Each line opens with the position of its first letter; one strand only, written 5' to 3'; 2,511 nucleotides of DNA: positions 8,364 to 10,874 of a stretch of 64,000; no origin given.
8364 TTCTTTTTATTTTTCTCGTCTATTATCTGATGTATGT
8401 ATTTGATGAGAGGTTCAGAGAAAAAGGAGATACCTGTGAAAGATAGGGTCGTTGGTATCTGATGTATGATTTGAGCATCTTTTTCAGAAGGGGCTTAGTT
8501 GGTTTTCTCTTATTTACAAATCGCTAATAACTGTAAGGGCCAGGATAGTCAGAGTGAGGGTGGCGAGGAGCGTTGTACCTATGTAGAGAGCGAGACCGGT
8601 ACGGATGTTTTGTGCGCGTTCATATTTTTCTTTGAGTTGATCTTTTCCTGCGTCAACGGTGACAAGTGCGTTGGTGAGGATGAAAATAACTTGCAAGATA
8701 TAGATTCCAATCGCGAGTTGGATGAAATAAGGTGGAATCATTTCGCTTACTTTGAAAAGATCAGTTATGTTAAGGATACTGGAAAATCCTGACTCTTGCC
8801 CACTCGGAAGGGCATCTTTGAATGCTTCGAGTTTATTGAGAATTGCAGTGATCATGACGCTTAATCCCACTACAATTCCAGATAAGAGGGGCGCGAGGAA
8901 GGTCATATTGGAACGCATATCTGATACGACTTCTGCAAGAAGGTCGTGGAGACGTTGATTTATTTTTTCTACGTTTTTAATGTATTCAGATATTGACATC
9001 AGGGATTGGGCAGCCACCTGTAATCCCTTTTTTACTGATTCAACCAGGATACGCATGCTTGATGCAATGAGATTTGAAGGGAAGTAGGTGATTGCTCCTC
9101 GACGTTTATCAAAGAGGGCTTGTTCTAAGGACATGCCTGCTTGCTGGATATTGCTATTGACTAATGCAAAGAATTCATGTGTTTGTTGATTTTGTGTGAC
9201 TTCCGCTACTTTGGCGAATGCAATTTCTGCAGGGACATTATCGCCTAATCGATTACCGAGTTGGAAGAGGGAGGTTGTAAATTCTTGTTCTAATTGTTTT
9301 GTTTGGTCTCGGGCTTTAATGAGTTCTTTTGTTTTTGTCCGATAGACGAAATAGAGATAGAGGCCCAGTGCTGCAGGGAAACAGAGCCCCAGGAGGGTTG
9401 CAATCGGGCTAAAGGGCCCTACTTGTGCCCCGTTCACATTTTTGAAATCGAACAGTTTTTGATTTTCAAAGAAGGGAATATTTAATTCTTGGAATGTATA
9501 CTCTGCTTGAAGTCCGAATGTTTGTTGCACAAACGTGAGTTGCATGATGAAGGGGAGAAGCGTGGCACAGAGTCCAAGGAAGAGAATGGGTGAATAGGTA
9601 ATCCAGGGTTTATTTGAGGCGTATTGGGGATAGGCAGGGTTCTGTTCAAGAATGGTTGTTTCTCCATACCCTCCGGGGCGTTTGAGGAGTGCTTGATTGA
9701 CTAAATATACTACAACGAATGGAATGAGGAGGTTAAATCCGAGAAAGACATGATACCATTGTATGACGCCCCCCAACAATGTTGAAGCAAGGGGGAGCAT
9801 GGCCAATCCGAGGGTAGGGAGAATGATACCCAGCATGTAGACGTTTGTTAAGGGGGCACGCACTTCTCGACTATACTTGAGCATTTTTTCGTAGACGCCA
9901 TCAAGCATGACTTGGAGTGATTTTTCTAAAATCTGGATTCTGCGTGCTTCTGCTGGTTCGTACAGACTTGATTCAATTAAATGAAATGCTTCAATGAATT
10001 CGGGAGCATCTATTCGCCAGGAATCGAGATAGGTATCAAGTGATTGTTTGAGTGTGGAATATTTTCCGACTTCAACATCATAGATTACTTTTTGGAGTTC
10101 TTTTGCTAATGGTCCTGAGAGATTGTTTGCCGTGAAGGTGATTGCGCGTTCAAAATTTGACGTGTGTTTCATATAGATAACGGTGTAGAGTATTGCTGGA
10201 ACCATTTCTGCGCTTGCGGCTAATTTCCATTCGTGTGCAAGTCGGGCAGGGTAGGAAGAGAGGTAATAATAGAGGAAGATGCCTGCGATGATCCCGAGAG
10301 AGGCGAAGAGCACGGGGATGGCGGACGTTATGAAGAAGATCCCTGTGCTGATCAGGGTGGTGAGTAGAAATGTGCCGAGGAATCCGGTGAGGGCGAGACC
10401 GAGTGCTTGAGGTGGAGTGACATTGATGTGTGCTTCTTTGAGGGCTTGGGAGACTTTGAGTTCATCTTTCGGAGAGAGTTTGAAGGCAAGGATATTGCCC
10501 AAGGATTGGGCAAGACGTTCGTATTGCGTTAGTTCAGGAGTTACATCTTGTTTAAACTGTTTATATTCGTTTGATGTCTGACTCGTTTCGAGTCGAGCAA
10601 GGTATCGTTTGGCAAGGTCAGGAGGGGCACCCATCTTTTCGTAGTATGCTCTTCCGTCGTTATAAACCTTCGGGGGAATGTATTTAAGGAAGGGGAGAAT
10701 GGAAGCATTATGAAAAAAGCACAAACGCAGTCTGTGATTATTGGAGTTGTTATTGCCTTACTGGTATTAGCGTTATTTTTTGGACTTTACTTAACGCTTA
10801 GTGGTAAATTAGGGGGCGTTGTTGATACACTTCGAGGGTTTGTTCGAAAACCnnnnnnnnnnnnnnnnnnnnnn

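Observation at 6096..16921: Type IV pilus-like assembly locus with at least 9 class-III-signal pilin-like genes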

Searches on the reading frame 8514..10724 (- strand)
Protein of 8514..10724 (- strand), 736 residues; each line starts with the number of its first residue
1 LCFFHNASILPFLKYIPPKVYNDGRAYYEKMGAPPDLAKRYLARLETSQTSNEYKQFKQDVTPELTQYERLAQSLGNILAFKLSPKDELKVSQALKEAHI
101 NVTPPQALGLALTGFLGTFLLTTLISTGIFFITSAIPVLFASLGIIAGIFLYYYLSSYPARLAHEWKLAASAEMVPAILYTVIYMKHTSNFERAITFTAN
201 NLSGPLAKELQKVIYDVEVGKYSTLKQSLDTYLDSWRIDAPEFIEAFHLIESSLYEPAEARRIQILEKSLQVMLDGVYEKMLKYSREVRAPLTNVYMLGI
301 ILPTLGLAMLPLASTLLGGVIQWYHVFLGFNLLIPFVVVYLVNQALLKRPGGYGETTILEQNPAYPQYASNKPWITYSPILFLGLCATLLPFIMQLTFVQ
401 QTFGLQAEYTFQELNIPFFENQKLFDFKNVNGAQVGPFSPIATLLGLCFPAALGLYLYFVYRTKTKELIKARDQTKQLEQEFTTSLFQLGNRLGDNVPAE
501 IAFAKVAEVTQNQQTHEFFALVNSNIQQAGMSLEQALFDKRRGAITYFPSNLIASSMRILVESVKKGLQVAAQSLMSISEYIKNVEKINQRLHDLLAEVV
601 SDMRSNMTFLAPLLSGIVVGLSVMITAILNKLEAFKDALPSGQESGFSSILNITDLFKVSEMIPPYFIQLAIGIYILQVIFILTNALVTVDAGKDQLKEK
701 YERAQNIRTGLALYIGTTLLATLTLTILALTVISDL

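Call 3: search_protein_families(library=pfam, max_evalue=1, proteins=[window:8514-10724:-])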
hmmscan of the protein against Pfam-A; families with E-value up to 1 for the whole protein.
window:8514-10724:- (736 aa): 1 family
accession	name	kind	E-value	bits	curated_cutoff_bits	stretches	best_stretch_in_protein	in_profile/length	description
PF00482.28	T2SSF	-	4.5e-05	23.8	25.2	1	488-601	4-107/125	Type II secretion system (T2SS), protein F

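Call 4: search_protein_families(library=ncbifam, max_evalue=1, proteins=[window:8514-10724:-])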
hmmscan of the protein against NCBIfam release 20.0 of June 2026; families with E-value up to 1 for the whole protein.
window:8514-10724:- (736 aa): 0 families

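Call 9: search_solved_structures(query=window:8514-10724:-, max_evalue=1, show_alignments=1)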
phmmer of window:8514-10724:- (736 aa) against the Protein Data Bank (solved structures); distinct sequences matched with E-value up to 1: 1.
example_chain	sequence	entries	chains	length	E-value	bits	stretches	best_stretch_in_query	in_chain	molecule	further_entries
6wvs_A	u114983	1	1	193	0.14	14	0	552-602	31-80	DeNovoTIM15 hyperstable de novo TIM barrel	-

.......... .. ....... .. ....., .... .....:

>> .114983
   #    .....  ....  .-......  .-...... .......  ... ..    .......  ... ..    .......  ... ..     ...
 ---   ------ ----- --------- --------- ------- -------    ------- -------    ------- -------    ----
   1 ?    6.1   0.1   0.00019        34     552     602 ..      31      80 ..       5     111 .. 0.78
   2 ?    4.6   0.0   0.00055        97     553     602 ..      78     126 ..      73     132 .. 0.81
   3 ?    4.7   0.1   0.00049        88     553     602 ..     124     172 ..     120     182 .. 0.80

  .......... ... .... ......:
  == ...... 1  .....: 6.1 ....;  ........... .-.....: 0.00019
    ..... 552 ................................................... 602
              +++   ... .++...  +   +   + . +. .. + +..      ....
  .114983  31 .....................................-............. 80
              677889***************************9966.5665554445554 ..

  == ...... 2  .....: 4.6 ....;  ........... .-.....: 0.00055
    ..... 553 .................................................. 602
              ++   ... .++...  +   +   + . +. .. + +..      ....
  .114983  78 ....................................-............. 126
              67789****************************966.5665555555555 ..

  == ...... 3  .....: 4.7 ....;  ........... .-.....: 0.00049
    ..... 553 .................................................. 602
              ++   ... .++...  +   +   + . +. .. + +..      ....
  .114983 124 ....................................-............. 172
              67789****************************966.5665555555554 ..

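Call 40: search_solved_structures(query=A2, max_evalue=1, show_alignments=2)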
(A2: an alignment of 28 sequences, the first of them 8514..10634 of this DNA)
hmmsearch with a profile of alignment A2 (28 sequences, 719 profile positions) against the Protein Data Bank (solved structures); distinct sequences matched with E-value up to 1: 0.

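Call 42: search_protein_families(library=pfam, alignment_id=A2, max_evalue=0.01)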
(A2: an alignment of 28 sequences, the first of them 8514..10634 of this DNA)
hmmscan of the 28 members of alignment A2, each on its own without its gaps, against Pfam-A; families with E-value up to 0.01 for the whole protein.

A. member 1, window:8514-10634:- (706 aa): 0 families

B. families by the number of members that match (of 28 scanned): 3 families
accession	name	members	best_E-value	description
PF20990.2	DUF2207_C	4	0.0024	Predicted membrane protein (DUF2207) C-terminal domain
PF09843.14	DUF2070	3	0.0022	Predicted membrane protein (DUF2070)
PF00482.28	T2SSF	2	4.1e-05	Type II secretion system (T2SS), protein F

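Call 44: find_homologous_proteins(query=window:8514-10634:-, max_evalue=0.001)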
Query window:8514-10634:- (706 aa): 2956 proteins with E <= 0.001 among 8000 candidates; the best 120 are listed.
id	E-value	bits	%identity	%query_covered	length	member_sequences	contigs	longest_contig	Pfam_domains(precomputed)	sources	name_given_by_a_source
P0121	0.0e+0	1535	100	100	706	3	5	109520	PF00482.29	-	-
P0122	0.0e+0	1385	89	100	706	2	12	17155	-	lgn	-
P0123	0.0e+0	1293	83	100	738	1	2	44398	-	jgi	jgi:hypothetical protein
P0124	1.7e-294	997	65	96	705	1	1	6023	-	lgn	-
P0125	3.1e-287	973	63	100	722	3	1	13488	-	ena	-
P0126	1.6e-283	961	63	97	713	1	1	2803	-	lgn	-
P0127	9.1e-283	958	62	100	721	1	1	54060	-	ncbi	-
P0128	2.7e-281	953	62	96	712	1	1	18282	-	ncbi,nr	ncbi:hypothetical protein HYZ97_03780 [Candidatus Pacearchaeota archaeon]|nr:hypothetical protein [C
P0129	1.7e-280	950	62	98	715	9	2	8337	-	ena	-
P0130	2.5e-280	950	61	99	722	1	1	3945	-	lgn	-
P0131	2.9e-279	946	61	99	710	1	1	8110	-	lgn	-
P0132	4.1e-277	939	62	97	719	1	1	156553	-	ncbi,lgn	-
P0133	1.5e-276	937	59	99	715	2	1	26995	-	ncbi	-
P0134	6.1e-276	935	60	96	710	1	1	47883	-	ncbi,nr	ncbi:hypothetical protein KW787_00535 [Candidatus Pacearchaeota archaeon]|nr:hypothetical protein [C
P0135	4.4e-275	933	62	96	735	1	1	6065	-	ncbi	-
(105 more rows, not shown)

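Call 53: predict_structure(alignment_id=A4)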
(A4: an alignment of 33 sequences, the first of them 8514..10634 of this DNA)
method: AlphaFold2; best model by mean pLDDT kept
length: 706 residues; sequences in the alignment: 33
mean_pLDDT: 77.3   pTM: 0.72
mean pLDDT of the five models: 77.3, 76.7, 74.4, 72.9, 70.4
residues with pLDDT >= 90: 30; 70-90: 551; 50-70: 95; < 50: 30
segments of 3 or more residues with pLDDT < 50: 1-4, 11-21, 30-32, 321-327
pLDDT, mean of each block of 10 residues (from residue 1): 47 45 50 65 73 78 79 81 86 86 80 83 82 75 78 78 84 76 82 85 83 88 85 86 83 77 79 77 72 79 81 63 51 76 87 88 79 70 63 71 73 87 91 86 79 81 79 82 82 84 82 76 74 74 75 76 75 85 87 83 71 53 63 84 88 82 76 90 91 84 60
secondary structure, 60 per line:
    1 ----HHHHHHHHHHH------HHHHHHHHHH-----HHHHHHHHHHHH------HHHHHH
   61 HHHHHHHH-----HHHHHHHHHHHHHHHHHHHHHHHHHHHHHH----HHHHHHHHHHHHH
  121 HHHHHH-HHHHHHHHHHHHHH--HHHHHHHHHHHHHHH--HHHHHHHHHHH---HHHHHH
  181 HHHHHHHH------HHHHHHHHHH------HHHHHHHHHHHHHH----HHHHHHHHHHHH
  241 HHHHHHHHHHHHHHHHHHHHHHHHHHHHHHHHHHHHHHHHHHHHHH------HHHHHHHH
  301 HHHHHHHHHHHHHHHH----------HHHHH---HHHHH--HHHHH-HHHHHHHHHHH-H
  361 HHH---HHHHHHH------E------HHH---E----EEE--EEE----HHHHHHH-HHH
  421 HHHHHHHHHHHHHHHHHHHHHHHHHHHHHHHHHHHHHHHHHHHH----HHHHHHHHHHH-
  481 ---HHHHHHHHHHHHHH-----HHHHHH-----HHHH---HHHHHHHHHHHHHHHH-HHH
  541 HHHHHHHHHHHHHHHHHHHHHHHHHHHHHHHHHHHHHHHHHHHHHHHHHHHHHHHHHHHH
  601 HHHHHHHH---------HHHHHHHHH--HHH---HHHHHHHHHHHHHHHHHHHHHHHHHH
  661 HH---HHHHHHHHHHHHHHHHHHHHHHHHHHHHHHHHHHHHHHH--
elements in order (helices of 4 or more, strands of 3 or more residues): H5-15 H22-31 H37-48 H55-68 H74-103 H108-126 H128-141 H144-158 H161-171 H175-188 H195-204 H211-224 H229-286 H293-316 H327-331 H335-339 H342-346 H348-358 H360-363 H367-373 E398-400 E403-405 H410-416 H418-464 H469-479 H484-497 H503-508 H514-517 H521-536 H538-608 H618-626 H635-662 H666-704

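Call 56: fold_search(model_id=the predicted structure, library=pdb)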
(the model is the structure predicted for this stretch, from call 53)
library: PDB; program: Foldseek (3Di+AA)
matches with E <= 10: 193; with E <= 0.001: 0
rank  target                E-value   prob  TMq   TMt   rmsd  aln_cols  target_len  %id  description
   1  7y1n                  4.7e-02  0.16  0.10  0.07  36.0       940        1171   11  Structure of SUR2B in complex with Mg-ATP, Mg-ADP, and repaglinide in the partially occluded state (released 2023-06-14)
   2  4k1n_A                1.6e-01  0.15  0.09  0.11  27.0       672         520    9  Crystal structure of full-length mouse alphaE-catenin (released 2013-05-01)
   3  8y6i_A                2.6e-01  0.09  0.09  0.10  37.9       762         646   10  P-glycoprotein in complex with UIC2 Fab and triple elacridar molecules in nanodisc (released 2024-04-17)
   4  8y6h_A                3.5e-01  0.10  0.11  0.12  36.5       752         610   10  P-glycoprotein in complex with UIC2 Fab and triple elacridar molecules in LMNG detergent (released 2024-04-17)
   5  9mvz_D                4.5e-01  0.05  0.07  0.06  53.4       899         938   10  Tripartite complex of MmpL5-S5-AcpM from Mycolicibacterium smegmatis (released 2025-07-30)
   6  5yck                  5.1e-01  0.12  0.10  0.14  31.2       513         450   15  Crystal structure of a MATE family protein derived from Camelina sativa at 2.3 angstrom (released 2017-09-27)
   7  8yns_R                6.1e-01  0.15  0.12  0.16  22.3       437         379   14  Cryo-EM structure of SNAP-94847-bound MCHR1, S1 state (released 2024-12-18)
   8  9pcb                  6.4e-01  0.11  0.11  0.16  26.4       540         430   12  Structure of Synaptic Vesicle Protein 2A Bound to UCB-J (released 2025-09-10)
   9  6jb3                  6.9e-01  0.08  0.11  0.12  36.9       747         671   13  Structure of SUR1 subunit bound with repaglinide (released 2019-05-22)
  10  7zly                  8.3e-01  0.23  0.15  0.23  20.7       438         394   12  Crystal structure of human GPCR Niacin receptor (HCA2) expressed from Spodoptera frugiperda (released 2023-04-12)
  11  8izp                  8.3e-01  0.08  0.13  0.09  38.4       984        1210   12  Multidrug resistance-associated protein 3 (released 2024-04-10)
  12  4c7r_B                8.3e-01  0.04  0.07  0.09  35.1       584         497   10  Inward facing conformation of the trimeric betaine transporter BetP in complex with lipids (released 2013-10-30)
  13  7f47                  8.3e-01  0.03  0.06  0.06  33.8       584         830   12  Cryo-EM structure of Rhizobium etli MprF (released 2022-06-22)
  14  4igg_B                8.6e-01  0.14  0.14  0.13  27.0       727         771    8  Full-length human alpha-catenin crystal structure (released 2012-12-26)
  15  3jc8_Ca               9.6e-01  0.47  0.15  0.28  24.9       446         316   10  Architectural model of the type IVa pilus machine in a piliated state (released 2016-03-16)
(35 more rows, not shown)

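Call 70: search_protein_representatives(alignment_id=A4)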
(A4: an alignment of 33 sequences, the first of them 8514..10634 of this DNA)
Query: 33 sequences, 713 profile positions. Proteins with E-value up to 0.001 (for the whole library): 1164; up to 1e-10: 834; up to 1e-30: 470. The best 150 are listed.
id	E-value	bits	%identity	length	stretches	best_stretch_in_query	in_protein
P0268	0.0e+00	1040.0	-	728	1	3-711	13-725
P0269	7.4e-214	728.7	-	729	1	3-709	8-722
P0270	3.3e-208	710.1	-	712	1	2-712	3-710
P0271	1.0e-205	701.8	-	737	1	3-712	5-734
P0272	3.5e-190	650.5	-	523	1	335-712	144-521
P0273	2.1e-188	644.6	-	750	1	5-706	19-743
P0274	1.8e-186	638.2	-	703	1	24-707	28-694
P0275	1.9e-183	628.3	-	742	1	3-712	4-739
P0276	1.3e-180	618.8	-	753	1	1-706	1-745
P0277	2.6e-179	614.5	-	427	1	285-712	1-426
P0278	9.0e-177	606.2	-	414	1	6-405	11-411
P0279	6.8e-174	596.6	-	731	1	11-711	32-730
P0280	1.3e-173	595.7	-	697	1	18-709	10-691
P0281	6.6e-173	593.4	-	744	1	5-712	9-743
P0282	1.8e-170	585.3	-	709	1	1-708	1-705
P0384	1.3e-85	304.9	-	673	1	23-700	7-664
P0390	1.3e-83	298.2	-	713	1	13-699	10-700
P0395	8.7e-83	295.5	-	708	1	25-697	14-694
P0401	9.3e-81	288.8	-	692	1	24-699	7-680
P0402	1.4e-80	288.2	-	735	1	24-698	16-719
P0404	2.1e-80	287.6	-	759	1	30-700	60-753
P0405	2.2e-80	287.5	-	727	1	18-699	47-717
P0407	6.2e-80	286.0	-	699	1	22-702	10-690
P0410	5.9e-78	279.5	-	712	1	67-697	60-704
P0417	5.4e-76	273.0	-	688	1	16-705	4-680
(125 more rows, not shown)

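Call 71: search_protein_families(library=pfam, max_evalue=0.01, proteins=[P0401, P0402, P0404, P0405, P0407, P0410, P0417, P0395, P0390, P0384])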
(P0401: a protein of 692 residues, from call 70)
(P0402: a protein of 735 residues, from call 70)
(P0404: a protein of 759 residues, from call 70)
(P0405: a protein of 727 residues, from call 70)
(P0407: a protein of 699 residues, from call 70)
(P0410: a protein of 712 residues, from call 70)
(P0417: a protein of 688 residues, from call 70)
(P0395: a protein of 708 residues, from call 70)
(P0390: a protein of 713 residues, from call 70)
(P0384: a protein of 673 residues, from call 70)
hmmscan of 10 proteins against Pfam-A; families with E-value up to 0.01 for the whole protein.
P0401 (692 aa): 1 family
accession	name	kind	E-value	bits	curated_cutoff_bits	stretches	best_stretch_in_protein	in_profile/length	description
PF00482.28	T2SSF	-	0.0043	17.4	25.2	1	146-264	15-124/125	Type II secretion system (T2SS), protein F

P0402 (735 aa): 1 family
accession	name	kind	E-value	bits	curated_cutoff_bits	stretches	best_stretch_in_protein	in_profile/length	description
PF00482.28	T2SSF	-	0.0016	18.9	25.2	1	140-271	2-124/125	Type II secretion system (T2SS), protein F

P0404 (759 aa): 1 family
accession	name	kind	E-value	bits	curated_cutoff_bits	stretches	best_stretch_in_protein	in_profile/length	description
PF20990.2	DUF2207_C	-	0.0087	16.2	33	0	120-186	132-197/247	Predicted membrane protein (DUF2207) C-terminal domain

P0405 (727 aa): 0 families

P0407 (699 aa): 1 family
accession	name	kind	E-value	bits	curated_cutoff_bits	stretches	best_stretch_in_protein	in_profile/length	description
PF20990.2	DUF2207_C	-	0.0078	16.4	33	1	209-306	91-189/247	Predicted membrane protein (DUF2207) C-terminal domain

P0410 (712 aa): 1 family
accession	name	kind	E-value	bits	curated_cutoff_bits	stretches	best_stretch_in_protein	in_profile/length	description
PF00482.28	T2SSF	-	3e-05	24.4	25.2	0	161-282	14-125/125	Type II secretion system (T2SS), protein F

P0417 (688 aa): 0 families

P0395 (708 aa): 1 family
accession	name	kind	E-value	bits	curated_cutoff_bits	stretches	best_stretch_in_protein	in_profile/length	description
PF00482.28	T2SSF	-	7.6e-08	32.8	25.2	1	138-270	2-125/125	Type II secretion system (T2SS), protein F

P0390 (713 aa): 0 families

P0384 (673 aa): 1 family
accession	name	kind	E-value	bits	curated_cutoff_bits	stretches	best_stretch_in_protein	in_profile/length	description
PF00482.28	T2SSF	-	4.4e-07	30.4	25.2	2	137-266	4-125/125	Type II secretion system (T2SS), protein F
